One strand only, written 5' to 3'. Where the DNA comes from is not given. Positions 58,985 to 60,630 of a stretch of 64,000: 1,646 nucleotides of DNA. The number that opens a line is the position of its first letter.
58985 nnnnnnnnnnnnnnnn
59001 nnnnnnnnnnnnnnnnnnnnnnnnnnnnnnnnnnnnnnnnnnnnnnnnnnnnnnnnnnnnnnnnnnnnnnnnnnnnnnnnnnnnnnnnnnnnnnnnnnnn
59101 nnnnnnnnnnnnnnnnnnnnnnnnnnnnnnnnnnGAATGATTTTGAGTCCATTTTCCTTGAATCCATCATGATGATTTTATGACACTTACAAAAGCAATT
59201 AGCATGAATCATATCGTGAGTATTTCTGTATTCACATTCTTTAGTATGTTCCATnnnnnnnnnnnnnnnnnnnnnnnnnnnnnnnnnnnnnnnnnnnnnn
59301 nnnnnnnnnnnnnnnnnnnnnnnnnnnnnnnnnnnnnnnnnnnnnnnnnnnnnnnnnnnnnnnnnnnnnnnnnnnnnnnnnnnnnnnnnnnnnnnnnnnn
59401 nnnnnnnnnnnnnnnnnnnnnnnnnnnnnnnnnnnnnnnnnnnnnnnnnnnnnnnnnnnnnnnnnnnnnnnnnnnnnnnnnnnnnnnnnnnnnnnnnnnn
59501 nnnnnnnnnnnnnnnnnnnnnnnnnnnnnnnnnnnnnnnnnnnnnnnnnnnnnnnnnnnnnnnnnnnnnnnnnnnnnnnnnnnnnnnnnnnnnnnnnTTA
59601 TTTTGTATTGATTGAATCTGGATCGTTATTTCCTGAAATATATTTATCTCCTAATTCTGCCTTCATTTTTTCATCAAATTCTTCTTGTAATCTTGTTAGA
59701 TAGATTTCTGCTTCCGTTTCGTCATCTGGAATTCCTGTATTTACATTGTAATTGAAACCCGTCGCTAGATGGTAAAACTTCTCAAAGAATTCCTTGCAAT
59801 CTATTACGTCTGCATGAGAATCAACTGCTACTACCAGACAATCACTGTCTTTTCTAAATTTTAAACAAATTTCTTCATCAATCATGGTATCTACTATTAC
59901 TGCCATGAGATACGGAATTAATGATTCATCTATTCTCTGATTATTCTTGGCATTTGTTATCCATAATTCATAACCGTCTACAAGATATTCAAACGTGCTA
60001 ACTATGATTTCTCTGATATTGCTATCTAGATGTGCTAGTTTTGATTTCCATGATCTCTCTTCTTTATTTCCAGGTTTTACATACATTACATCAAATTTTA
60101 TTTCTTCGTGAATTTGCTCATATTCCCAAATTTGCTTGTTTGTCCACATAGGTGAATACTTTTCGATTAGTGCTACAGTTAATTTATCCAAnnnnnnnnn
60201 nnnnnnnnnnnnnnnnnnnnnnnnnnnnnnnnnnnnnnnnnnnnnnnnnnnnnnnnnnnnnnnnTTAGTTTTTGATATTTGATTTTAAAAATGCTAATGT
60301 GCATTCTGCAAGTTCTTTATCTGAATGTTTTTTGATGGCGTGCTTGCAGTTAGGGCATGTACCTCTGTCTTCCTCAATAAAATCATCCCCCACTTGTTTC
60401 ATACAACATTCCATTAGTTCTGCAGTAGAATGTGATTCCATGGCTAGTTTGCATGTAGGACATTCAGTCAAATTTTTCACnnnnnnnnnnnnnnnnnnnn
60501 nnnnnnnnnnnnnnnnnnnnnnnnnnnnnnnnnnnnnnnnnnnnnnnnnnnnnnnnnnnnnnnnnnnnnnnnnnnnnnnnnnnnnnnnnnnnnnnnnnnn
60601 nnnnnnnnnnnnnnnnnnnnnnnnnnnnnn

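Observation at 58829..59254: Two convergent CxCxCH micro-genes; third family member at 20659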

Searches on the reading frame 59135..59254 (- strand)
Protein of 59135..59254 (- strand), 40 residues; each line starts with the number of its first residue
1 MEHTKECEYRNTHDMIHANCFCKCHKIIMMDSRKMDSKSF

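Call 18: search_protein_families(library=pfam, proteins=[window:59135-59254:-], max_evalue=10)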
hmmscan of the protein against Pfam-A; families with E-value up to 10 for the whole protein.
seq(40 aa): 0 families

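Call 23: find_homologous_proteins(query=window:59135-59254:-, max_evalue=10)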
Query seq(40 aa) (40 aa): 5 proteins with E <= 10 among 5 candidates.
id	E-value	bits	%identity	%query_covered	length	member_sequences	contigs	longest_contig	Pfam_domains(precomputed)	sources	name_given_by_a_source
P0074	1.1e-16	76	85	100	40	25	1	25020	-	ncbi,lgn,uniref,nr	ncbi:hypothetical protein BG20_I0777 [Candidatus Nitrosarchaeum limnium BG20]|uniref:Uncharacterized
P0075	4.1e-15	71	78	100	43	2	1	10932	-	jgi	-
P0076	9.9e-14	67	76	95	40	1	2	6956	-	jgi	-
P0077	7.5e-12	61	90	78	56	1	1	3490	-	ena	-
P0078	7.6e-12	61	97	73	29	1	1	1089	-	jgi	-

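Call 41: search_solved_structures(query=A3, max_evalue=10, show_alignments=3)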
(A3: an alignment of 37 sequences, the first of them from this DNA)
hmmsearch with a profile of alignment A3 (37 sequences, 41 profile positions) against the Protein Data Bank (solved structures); distinct sequences matched with E-value up to 10: 6.
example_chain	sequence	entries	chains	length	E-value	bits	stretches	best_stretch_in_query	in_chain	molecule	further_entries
2i53_A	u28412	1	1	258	0.43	13.6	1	2-19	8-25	Cyclin K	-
4cxa_B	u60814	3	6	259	0.44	13.5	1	2-19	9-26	CYCLIN-K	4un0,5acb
6b3e_B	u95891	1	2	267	0.46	13.5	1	2-19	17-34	Cyclin-K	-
32aw_B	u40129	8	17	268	0.46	13.5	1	2-19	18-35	Cyclin-K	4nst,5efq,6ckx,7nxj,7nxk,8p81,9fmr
9jk1_D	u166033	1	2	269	0.46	13.5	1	2-19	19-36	Cyclin-K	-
6td3_C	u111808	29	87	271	0.47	13.4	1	2-19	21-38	Cyclin-K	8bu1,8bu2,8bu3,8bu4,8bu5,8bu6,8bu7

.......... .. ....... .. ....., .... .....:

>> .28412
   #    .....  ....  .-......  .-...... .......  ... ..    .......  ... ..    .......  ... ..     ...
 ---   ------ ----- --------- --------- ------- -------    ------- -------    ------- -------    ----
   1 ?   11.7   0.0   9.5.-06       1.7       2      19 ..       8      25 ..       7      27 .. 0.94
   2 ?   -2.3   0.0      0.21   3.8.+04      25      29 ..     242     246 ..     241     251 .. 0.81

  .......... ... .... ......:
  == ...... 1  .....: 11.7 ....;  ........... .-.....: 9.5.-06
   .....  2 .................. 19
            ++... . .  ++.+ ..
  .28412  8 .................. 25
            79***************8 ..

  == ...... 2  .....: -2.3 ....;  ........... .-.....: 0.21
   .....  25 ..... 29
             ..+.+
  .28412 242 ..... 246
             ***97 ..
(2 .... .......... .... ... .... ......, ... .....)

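Call 50: find_homologous_proteins(query=A3, max_evalue=1)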
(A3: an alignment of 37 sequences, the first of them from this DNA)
Query A3 (37 sequences) (40 aa, profile of the alignment): 20 proteins with E <= 1 among 100 candidates.
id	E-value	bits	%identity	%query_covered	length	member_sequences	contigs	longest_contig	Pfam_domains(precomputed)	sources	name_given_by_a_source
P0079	2.1e-24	103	65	100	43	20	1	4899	-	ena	-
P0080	3.2e-23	99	65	100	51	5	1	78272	-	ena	-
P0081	3.2e-23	99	65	100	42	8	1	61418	-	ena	-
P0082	9.4e-23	97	65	100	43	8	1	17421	-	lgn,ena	-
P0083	1.1e-22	97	63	100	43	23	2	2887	-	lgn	-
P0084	1.4e-22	97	63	100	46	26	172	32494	-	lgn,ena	-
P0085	2.1e-20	90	75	100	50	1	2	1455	-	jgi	-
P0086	3.1e-20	89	63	100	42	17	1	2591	-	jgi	jgi:hypothetical protein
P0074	1.4e-19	87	85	100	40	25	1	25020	-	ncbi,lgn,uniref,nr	ncbi:hypothetical protein BG20_I0777 [Candidatus Nitrosarchaeum limnium BG20]|uniref:Uncharacterized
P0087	1.5e-19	87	83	100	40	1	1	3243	-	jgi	-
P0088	4.3e-18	82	58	95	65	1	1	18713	-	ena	-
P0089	6.2e-18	82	60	100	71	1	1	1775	-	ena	-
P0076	2.8e-16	77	76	95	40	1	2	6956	-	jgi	-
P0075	3.3e-16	76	78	100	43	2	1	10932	-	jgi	-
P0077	1.8e-14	71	90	78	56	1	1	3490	-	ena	-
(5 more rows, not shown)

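Call 62: predict_structure(alignment_id=A5)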
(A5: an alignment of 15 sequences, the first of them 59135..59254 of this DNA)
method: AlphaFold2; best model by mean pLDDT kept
length: 40 residues; sequences in the alignment: 15
mean_pLDDT: 63.6   pTM: 0.35
mean pLDDT of the five models: 63.6, 63.6, 59.6, 58.8, 57.7
residues with pLDDT >= 90: 0; 70-90: 16; 50-70: 13; < 50: 11
segments of 3 or more residues with pLDDT < 50: 31-40
pLDDT, mean of each block of 10 residues (from residue 1): 74 77 58 45
secondary structure, 60 per line:
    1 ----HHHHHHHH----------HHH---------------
elements in order: H5-12

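Call 72: search_protein_families(library=ncbifam, proteins=[window:59135-59254:-, P0073], max_evalue=10)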
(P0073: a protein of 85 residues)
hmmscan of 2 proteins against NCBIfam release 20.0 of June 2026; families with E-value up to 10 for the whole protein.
seq(40 aa): 0 families

P0073 (85 aa): 1 family
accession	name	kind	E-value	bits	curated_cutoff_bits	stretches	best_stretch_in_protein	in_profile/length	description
TIGR03833.1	TIGR03833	hypoth_equivalog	2.1e-24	85.3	63.4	1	6-60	4-58/62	YwbE family protein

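Call 73: search_protein_families(library=pfam, proteins=[P0073, P0070, P0068], max_evalue=1)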
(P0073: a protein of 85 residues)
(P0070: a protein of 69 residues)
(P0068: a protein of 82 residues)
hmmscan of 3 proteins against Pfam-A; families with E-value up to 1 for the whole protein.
P0073 (85 aa): 1 family
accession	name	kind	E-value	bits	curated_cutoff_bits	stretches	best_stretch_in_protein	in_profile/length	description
PF09962.14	DUF2196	-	5.5e-24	84.3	25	1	5-59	3-57/61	Uncharacterized conserved protein (DUF2196)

P0070 (69 aa): 0 families

P0068 (82 aa): 0 families

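Call 90: fold_search(model_id=the predicted structure, library=pdb)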
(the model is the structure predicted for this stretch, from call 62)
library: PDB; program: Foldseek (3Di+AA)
matches with E <= 10: 0; with E <= 0.001: 0
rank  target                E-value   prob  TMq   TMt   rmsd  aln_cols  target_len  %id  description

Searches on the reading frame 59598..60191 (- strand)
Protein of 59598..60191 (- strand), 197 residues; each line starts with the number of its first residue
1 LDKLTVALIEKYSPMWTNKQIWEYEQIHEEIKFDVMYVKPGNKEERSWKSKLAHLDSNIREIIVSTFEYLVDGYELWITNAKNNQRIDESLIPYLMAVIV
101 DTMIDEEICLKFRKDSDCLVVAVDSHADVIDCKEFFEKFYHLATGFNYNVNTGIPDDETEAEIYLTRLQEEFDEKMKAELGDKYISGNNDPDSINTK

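Call 18: search_protein_families(library=pfam, proteins=[window:59598-60191:-], max_evalue=10)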
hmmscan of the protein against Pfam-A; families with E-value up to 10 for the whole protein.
window:59598-60191:- (197 aa): 0 families

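Call 19: find_related_loci(query=window:59598-60191:-, collection=genome_contigs, flank=4000)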
Query window:59598-60191:- (197 aa) in genome_contigs; peptide patterns used: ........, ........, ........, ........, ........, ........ (x = any residue, [..] = any of these).
149 stretches matched a pattern; 100 encode a relative of the query (tblastn E <= 1e-3); the best 80 are kept; 80 distinct loci.
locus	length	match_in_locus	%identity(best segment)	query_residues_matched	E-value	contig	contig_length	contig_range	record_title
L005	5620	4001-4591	93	1-197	2e-124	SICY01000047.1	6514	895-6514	MAG: Nitrosarchaeum sp. isolate Baikal-deep-G180 Nit-sp-BA1250m-C50, whole genome shotgun sequence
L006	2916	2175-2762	93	1-197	2e-128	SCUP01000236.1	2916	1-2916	MAG: Nitrosarchaeum sp. isolate GW199_bin.3 GW199_bin.3-4320, whole genome shotgun sequence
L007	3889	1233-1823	92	1-197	5e-125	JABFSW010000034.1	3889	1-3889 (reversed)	MAG: Nitrosarchaeum sp. isolate WB-IL-22 seq_19293, whole genome shotgun sequence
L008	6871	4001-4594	91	1-197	5e-122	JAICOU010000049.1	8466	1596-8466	MAG: Nitrososphaeraceae archaeon isolate SCK_bin.6 k141_2316661_length_8466_cov_21.7512, whole genome shotgun sequence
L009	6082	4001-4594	90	1-197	9e-122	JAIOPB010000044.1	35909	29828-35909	MAG: Nitrosarchaeum sp. isolate LakeFargette_0920_ALND_MAG_33_12 LacPavin_0920_ALND_scaffold_736574, whole genome shotgu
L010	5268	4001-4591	90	1-197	1e-118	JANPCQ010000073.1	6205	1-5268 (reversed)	MAG: Nitrosarchaeum sp. isolate VAR_78_metabat_484 VAR_78_k141_3525879, whole genome shotgun sequence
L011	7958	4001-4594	87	1-197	1e-116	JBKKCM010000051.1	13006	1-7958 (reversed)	MAG: Nitrosarchaeum sp. isolate swi_bin.49 k127_8999770, whole genome shotgun sequence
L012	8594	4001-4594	85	1-197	7e-116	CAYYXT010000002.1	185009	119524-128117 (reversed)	MAG TPA_asm: uncultured Nitrosopumilaceae archaeon isolate SRP136066_co1_402 genome assembly, contig: NODE_25_length_185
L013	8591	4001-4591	84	1-197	2e-114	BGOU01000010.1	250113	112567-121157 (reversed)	Nitrosarchaeum sp. BD3 DNA, tig00039879, whole genome shotgun sequence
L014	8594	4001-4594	81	1-197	5e-111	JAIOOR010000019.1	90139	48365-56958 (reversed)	MAG: Nitrosarchaeum sp. isolate LakeFargette_0920_ALND_MAG_33_41 LacPavin_0920_ALND_scaffold_648899, whole genome shotgu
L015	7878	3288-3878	83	1-197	7e-111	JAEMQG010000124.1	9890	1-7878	MAG: Nitrosopumilus sp. isolate 2017_B01_C_10_2 c_000000014538, whole genome shotgun sequence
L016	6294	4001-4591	82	1-197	3e-107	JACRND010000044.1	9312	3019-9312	MAG: Nitrosarchaeum sp. isolate NC_groundwater_1925_Pr3_S-0.2um_34_2 scaffold_120003, whole genome shotgun sequence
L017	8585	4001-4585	78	1-195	3e-106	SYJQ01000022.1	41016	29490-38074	MAG: Nitrosopumilaceae archaeon isolate F1-80-MAGs016 F1-80__c152273, whole genome shotgun sequence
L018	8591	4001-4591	77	1-197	7e-106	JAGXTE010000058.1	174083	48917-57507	MAG: Nitrosarchaeum sp. isolate CROMO_BS_83_3_0 c_000000988615, whole genome shotgun sequence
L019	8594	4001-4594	76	1-197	6e-104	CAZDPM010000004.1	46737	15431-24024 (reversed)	MAG TPA_asm: uncultured Nitrosopumilaceae archaeon isolate SRP237561_co1_193 genome assembly, contig: NODE_1036_length_4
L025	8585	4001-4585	67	1-196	7e-92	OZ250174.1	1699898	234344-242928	MAG: Nitrosopumilus sp. isolate fad8832d-3016-4a21-8e71-f8789de11b2a genome assembly, chromosome: 1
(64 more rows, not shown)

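Call 72: search_protein_families(library=ncbifam, proteins=[P0073, window:59598-60191:-], max_evalue=10)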
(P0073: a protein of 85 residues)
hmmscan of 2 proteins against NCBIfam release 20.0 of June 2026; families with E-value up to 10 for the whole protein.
P0073 (85 aa): 1 family
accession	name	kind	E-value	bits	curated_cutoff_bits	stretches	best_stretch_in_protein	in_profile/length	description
TIGR03833.1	TIGR03833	hypoth_equivalog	2.1e-24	85.3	63.4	1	6-60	4-58/62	YwbE family protein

window:59598-60191:- (197 aa): 0 families

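Call 73: search_protein_families(library=pfam, proteins=[P0073, P0070, P0068, L025:6295-6696:+, L025:6833-7069:-], max_evalue=1)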
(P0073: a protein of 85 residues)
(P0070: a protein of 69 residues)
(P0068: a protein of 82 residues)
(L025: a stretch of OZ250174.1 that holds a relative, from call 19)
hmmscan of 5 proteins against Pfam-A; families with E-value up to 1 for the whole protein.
P0073 (85 aa): 1 family
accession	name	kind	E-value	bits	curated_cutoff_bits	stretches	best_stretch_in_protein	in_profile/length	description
PF09962.14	DUF2196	-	5.5e-24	84.3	25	1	5-59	3-57/61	Uncharacterized conserved protein (DUF2196)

P0070 (69 aa): 0 families

P0068 (82 aa): 0 families

L025:6295-6696:+ (133 aa): 2 families
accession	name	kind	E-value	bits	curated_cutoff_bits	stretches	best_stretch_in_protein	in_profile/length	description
PF20364.3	DUF6659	-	0.0063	17.1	27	1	14-100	16-102/131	Family of unknown function (DUF6659)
PF17203.10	sCache_3_2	-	0.16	12.5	28.4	1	19-57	52-90/140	Single cache domain 3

L025:6833-7069:- (78 aa): 1 family
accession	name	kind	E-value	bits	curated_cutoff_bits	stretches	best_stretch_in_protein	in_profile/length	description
PF24642.1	DUF7636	-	0.12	12.8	27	1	9-56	3-38/99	Domain of unknown function (DUF7636)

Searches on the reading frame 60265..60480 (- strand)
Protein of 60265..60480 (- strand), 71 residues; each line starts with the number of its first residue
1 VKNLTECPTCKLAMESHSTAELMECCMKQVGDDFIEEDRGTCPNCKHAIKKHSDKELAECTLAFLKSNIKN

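Call 18: search_protein_families(library=pfam, proteins=[window:60265-60480:-], max_evalue=10)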
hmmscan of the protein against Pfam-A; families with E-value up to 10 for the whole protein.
window:60265-60480:- (71 aa): 20 families
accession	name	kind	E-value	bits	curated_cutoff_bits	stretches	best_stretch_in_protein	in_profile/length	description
PF18551.6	TackOD1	-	0.0013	18.7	32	1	5-51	89-136/188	Thaumarchaeal output domain 1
PF25207.1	DUF7837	-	0.0029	18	27.8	1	38-52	4-18/47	Domain of unknown function (DUF7837)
PF21276.3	ZNF512_C2HC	-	0.0054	16.8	27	2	41-50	15-24/38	Zinc finger protein 512, C2HC zinc finger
PF23145.1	Zf_2nd_IFT121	-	0.0071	16.4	25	1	37-62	14-39/45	IFT121, second zinc finger domain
PF14169.11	YdjO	-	0.012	15.7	27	2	26-52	26-52/59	Cold-inducible protein YdjO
PF23548.1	Zn_ribbon_FGT1_2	-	0.03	14.3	27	1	40-53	21-34/35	FORGETTER1 second zinc ribbon domain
PF18439.7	zf_UBZ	-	0.031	14.4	25.6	1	40-53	3-16/32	Ubiquitin-Binding Zinc Finger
PF22191.2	IBR_1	-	0.047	14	27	2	41-61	5-25/47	IBR domain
PF13248.11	Zn_ribbon_3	-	0.053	13.5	27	1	41-50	4-13/26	zinc-ribbon domain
PF24042.1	DUF7351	-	0.13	12.5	31.2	1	11-56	38-83/177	Domain of unknown function (DUF7351)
PF24636.1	DUF7633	-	0.14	12.7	27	1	17-49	78-110/121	Domain of unknown function (DUF7633)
PF22908.2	PHD_NSD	-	0.18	12.6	23.9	1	5-29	3-27/57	Histone-lysine N-methyltransferase NSD-like, PHD zinc finger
PF01783.29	Ribosomal_L32p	-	0.18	12.5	21.3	2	2-18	24-40/56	Ribosomal L32p protein family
PF14570.12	zf-RING_4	-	0.24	11.7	27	1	33-48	31-46/48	RING/Ubox like zinc-binding domain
PF03884.20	YacG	-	0.32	11.2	25.5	1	6-23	2-19/52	DNA gyrase inhibitor YacG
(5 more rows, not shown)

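Call 72: search_protein_families(library=ncbifam, proteins=[P0073], max_evalue=10)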
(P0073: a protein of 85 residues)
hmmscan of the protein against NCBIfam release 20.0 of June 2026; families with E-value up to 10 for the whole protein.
P0073 (85 aa): 1 family
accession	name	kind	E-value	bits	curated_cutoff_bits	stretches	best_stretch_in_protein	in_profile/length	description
TIGR03833.1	TIGR03833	hypoth_equivalog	2.1e-24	85.3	63.4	1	6-60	4-58/62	YwbE family protein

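Call 73: search_protein_families(library=pfam, proteins=[P0073, P0070, P0068], max_evalue=1)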
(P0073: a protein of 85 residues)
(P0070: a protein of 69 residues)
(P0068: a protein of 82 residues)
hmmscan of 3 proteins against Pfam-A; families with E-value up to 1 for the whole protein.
P0073 (85 aa): 1 family
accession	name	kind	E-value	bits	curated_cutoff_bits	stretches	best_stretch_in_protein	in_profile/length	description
PF09962.14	DUF2196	-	5.5e-24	84.3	25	1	5-59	3-57/61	Uncharacterized conserved protein (DUF2196)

P0070 (69 aa): 0 families

P0068 (82 aa): 0 families
